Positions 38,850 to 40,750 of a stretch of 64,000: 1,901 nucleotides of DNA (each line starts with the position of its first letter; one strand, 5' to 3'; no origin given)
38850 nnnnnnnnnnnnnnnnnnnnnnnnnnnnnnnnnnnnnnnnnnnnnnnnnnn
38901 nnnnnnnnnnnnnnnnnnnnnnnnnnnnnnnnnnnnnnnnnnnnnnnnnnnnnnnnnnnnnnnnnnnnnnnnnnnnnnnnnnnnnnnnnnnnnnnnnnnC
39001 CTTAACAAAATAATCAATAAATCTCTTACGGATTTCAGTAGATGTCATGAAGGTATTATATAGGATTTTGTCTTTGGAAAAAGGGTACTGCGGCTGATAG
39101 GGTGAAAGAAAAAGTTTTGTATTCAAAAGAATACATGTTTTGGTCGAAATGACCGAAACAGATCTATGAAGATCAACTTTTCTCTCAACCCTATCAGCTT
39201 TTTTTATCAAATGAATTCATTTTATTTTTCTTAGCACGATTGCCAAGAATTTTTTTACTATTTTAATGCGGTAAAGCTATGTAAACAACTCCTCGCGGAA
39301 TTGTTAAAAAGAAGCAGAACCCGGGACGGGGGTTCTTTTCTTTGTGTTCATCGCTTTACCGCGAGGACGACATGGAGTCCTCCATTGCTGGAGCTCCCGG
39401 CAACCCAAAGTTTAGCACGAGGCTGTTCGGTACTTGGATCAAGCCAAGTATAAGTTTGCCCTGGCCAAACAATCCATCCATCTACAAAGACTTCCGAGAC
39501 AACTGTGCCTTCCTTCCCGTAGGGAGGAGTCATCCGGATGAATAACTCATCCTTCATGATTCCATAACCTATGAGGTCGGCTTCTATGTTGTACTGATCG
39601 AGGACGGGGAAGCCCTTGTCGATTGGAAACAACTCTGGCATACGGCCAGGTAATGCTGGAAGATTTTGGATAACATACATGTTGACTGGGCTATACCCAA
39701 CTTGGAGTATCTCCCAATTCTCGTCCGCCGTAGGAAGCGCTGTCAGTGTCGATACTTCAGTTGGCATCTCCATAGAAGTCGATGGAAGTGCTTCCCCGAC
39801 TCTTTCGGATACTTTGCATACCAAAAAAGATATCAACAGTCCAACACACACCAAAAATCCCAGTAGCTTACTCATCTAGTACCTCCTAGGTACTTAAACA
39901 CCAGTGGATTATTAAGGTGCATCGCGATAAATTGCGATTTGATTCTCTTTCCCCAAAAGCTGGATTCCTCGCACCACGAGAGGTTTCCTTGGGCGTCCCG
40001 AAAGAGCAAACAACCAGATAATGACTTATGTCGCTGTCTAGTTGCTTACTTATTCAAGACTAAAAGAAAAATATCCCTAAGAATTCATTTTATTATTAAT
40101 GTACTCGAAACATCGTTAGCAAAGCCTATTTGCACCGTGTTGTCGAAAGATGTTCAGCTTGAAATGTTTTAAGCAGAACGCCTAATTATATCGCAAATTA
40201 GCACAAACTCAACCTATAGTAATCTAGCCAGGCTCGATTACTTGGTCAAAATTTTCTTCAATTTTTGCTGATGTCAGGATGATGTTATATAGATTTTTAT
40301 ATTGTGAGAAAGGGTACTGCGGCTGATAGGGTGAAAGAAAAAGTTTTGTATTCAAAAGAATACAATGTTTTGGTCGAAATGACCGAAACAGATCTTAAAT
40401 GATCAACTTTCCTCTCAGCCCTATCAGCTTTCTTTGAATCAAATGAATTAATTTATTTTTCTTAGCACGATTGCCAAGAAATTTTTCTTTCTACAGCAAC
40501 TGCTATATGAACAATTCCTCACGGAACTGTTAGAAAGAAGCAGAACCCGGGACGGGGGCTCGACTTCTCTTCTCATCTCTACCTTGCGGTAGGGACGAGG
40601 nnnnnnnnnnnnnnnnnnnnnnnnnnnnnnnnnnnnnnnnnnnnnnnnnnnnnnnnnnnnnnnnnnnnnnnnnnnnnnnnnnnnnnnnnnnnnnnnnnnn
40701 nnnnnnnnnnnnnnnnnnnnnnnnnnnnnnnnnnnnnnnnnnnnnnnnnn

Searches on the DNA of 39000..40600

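Call 49: search_rna_families(source=window, start=39000, end=40600, threshold=evalue, max_evalue=5)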
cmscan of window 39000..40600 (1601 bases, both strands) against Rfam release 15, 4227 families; matches with E-value up to 5: 4.
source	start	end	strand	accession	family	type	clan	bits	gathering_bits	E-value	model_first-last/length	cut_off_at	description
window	40343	40482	-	RF02370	Trp_leader_2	Cis-reg; leader;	-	28.6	100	0.24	1-147/147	no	Bacillus tryptophan operon leader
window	39085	39205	-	RF04160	MIR868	Gene; miRNA;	-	18.1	200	1.6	1-194/194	no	MIR868 microRNA precursor family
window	39093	39198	+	RF00885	MIR821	Gene; miRNA;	-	17.2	249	2.3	81-195/275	no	MIR821 microRNA precursor family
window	39055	39117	+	RF00736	mir-320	Gene; miRNA;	-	15.9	55.5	2.8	1-76/76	no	mir-320 microRNA precursor family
